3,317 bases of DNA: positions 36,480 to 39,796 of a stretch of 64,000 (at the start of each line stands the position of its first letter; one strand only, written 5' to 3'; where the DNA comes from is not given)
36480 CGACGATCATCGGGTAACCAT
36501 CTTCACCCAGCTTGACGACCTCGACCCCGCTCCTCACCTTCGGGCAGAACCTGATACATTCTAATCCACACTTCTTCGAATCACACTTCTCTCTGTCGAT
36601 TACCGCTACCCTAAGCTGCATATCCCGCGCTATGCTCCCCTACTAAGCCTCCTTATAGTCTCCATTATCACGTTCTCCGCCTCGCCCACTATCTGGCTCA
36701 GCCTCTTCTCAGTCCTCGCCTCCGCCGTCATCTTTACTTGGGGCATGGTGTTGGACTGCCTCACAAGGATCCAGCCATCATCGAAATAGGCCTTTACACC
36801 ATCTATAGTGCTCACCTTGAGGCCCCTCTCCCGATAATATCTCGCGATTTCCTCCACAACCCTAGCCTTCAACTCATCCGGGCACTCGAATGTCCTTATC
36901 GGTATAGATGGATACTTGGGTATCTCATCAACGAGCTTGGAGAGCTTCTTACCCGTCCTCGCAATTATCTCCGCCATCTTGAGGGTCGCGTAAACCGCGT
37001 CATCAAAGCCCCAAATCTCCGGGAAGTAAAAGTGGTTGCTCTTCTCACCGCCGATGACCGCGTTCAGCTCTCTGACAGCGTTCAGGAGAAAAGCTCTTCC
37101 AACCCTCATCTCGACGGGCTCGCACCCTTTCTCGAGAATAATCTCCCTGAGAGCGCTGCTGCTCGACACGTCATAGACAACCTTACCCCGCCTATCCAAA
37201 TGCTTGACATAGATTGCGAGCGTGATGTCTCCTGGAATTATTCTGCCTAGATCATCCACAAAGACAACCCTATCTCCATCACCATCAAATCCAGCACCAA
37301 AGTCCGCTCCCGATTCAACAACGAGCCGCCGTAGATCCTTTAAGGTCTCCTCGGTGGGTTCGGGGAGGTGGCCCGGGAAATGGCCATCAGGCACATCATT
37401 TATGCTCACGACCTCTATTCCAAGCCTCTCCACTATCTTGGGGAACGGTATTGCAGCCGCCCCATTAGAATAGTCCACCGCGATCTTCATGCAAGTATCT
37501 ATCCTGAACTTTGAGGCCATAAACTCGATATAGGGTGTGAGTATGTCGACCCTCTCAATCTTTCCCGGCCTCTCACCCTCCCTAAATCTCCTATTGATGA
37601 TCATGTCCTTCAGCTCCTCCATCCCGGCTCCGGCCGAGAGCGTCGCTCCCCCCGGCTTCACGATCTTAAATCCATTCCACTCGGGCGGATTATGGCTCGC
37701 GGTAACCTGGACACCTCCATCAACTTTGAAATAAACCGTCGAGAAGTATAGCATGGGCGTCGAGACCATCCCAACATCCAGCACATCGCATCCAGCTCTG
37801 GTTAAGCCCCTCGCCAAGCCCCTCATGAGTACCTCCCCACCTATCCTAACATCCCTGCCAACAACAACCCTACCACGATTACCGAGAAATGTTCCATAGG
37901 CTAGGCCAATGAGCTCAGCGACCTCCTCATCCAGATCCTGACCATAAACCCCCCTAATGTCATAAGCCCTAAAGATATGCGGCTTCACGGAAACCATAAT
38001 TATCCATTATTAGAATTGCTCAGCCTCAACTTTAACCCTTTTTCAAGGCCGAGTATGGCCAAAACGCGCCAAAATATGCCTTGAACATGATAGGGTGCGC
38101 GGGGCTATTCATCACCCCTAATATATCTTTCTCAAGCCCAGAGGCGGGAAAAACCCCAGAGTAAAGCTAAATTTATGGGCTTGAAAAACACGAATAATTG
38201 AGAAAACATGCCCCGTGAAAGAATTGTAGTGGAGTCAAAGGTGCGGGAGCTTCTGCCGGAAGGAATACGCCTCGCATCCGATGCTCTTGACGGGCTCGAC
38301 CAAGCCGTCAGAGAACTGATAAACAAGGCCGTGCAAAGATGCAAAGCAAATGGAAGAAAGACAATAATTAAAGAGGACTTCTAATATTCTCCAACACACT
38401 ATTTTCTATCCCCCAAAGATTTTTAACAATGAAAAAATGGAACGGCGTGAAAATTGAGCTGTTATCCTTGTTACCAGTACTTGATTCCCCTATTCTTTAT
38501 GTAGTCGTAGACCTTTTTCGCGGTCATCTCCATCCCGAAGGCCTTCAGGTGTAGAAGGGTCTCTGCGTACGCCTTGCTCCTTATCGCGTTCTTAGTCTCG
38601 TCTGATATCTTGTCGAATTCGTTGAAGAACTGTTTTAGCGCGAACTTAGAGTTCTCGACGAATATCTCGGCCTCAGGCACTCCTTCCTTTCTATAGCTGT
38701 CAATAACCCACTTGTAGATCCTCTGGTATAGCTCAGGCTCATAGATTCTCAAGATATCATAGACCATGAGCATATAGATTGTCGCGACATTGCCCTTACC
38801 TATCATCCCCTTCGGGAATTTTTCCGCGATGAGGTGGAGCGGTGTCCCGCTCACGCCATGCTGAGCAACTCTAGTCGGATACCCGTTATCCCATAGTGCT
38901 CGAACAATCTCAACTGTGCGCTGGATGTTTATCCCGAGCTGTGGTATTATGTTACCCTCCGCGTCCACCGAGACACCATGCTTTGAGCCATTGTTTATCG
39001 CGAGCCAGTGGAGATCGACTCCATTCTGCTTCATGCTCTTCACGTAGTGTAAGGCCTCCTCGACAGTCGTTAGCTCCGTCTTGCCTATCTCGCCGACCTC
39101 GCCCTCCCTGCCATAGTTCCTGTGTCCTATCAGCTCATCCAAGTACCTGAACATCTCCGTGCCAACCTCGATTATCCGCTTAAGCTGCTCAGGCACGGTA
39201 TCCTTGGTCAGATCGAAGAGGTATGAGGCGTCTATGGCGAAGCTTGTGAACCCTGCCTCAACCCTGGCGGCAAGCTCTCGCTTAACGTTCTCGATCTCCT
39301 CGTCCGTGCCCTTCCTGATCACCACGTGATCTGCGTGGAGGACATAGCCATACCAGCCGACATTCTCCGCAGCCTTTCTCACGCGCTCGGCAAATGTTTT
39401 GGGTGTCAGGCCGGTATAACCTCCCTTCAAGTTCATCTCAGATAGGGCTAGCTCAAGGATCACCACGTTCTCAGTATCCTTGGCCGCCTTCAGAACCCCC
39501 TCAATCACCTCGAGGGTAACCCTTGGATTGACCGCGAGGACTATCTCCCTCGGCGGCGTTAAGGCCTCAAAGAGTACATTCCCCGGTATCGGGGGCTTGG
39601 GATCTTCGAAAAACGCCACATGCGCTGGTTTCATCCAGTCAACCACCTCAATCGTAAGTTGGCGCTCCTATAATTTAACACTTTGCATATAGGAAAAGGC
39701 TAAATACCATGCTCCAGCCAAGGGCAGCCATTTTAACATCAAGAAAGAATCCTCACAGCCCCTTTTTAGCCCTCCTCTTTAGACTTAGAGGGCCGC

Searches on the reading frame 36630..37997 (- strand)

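Call 27: search_protein_families(library=pfam, proteins=[window:36630-37997:-], max_evalue=0.00001)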
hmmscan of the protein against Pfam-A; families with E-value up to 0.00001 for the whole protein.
window:36630-37997:- (455 aa): 4 families
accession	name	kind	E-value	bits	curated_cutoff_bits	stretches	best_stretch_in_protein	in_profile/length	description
PF02878.22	PGM_PMM_I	-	2.6e-36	124.8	22.5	1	8-129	3-127/138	Phosphoglucomutase/phosphomannomutase, alpha/beta/alpha domain I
PF02880.22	PGM_PMM_III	-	4.5e-24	85.2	20.7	1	256-361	2-114/115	Phosphoglucomutase/phosphomannomutase, alpha/beta/alpha domain III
PF02879.22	PGM_PMM_II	-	2.6e-23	83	29.3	1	155-250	2-102/103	Phosphoglucomutase/phosphomannomutase, alpha/beta/alpha domain II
PF00408.26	PGM_PMM_IV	-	6.8e-10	39.3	23.1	1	375-439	9-64/68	Phosphoglucomutase/phosphomannomutase, C-terminal domain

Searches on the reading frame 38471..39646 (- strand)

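Call 27: search_protein_families(library=pfam, proteins=[window:38471-39646:-], max_evalue=0.00001)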
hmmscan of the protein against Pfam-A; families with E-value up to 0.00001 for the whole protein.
window:38471-39646:- (391 aa): 2 families
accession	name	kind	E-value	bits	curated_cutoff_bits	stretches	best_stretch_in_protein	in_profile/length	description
PF01116.26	F_bP_aldolase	-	3.4e-17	63.3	25.5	1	43-306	23-248/277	Fructose-bisphosphate aldolase class-II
PF08013.17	GatZ_KbaZ-like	-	2.3e-09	36.9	26.7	1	47-150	26-133/420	D-tagatose-1,6-bisphosphate aldolase subunit GatZ/KbaZ-like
